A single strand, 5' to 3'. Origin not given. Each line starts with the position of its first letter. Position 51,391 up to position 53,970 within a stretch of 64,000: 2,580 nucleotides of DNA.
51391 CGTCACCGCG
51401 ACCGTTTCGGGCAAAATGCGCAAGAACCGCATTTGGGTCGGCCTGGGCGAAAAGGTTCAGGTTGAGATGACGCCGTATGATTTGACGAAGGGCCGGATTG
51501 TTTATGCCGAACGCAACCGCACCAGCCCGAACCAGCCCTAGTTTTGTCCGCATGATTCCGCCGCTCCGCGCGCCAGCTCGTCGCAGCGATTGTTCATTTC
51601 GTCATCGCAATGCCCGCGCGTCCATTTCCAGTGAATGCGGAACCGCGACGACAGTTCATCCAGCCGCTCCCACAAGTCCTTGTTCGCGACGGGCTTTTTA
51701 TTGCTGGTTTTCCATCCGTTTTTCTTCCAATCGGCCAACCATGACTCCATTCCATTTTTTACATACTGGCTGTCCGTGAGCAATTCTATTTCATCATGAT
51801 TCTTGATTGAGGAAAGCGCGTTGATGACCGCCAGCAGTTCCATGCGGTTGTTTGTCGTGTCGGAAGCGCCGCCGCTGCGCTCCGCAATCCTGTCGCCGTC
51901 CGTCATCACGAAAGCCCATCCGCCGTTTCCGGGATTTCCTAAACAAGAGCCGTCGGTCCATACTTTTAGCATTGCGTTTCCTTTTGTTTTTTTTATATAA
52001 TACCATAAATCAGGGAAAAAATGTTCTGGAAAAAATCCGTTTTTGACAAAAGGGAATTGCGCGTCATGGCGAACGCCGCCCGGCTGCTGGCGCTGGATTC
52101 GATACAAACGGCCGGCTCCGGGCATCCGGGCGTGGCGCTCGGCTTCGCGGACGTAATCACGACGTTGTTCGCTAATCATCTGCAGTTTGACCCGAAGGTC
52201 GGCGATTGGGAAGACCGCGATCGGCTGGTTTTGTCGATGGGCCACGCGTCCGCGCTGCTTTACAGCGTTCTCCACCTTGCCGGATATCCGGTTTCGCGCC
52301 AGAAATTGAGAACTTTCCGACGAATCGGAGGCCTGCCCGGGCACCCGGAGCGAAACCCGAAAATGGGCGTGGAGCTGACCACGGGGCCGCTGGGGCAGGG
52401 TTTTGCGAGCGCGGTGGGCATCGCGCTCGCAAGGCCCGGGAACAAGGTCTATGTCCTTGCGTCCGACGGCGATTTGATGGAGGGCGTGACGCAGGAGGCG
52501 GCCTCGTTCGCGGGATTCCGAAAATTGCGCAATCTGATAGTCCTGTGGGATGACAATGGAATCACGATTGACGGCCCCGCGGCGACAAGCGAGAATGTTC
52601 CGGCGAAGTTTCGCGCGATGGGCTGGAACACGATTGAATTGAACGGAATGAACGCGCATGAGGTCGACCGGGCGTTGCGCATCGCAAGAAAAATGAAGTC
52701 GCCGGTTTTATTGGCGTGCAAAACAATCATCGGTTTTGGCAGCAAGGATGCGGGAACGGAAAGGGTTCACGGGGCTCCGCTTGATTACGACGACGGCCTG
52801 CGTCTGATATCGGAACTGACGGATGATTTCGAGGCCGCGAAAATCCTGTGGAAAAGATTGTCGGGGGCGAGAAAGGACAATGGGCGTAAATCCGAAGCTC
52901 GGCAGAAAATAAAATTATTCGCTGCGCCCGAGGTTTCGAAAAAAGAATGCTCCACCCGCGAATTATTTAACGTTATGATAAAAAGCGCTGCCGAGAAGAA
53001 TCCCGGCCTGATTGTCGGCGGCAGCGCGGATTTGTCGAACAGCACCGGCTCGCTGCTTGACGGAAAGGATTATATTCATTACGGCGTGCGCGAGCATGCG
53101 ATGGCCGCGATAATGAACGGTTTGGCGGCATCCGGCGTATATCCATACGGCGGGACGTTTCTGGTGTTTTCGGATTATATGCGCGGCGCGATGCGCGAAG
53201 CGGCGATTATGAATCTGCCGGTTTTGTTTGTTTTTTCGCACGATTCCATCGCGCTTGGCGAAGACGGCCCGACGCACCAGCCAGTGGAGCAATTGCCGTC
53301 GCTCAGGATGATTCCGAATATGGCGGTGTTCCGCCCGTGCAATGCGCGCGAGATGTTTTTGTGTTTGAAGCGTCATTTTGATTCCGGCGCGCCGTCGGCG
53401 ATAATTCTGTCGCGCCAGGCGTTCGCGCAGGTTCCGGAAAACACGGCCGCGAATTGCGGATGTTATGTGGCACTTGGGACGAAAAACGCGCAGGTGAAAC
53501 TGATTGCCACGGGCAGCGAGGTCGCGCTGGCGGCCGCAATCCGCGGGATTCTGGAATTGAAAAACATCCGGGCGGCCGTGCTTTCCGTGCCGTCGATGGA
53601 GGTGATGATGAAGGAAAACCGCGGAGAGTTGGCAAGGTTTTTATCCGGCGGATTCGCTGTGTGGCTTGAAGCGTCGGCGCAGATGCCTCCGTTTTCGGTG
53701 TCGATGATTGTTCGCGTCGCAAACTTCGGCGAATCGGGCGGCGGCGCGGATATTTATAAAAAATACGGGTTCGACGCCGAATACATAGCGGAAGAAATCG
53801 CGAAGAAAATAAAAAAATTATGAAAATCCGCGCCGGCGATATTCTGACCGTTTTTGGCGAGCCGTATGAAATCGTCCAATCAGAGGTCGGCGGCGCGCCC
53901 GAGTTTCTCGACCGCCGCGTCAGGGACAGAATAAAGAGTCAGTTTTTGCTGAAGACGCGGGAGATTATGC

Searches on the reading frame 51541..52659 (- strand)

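Call 15: search_protein_families(library=pfam, proteins=[window:51541-52659:-], max_evalue=0.001)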
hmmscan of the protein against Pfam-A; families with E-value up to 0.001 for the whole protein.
window:51541-52659:- (373 aa): 1 family
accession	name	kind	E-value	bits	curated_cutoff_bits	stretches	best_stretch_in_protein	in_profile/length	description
PF00075.30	RNase_H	-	7.8e-43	146.5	25.8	1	231-367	4-140/141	RNase H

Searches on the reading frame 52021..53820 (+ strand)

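Call 14: search_protein_families(library=pfam, proteins=[window:52021-53820:+], max_evalue=0.001)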
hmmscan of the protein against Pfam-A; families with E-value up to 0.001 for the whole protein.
window:52021-53820:+ (600 aa): 5 families
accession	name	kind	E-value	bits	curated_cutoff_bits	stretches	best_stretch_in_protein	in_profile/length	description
PF00456.26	Transketolase_N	-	1e-81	275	22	1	16-259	5-268/334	Transketolase, thiamine diphosphate binding domain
PF02779.29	Transket_pyr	-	1.6e-46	158.6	27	1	309-468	2-172/174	Transketolase, pyrimidine binding domain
PF22613.1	Transketolase_C_1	-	3.9e-14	53.3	27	1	480-585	1-113/113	Transketolase-like TK C-terminal domain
PF13292.11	DXP_synthase_N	-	3.3e-08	33.6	21.2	1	9-184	14-176/274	1-deoxy-D-xylulose-5-phosphate synthase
PF02775.26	TPP_enzyme_C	-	9.7e-07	29.1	21.9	1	119-181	25-85/151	Thiamine pyrophosphate enzyme, C-terminal TPP binding domain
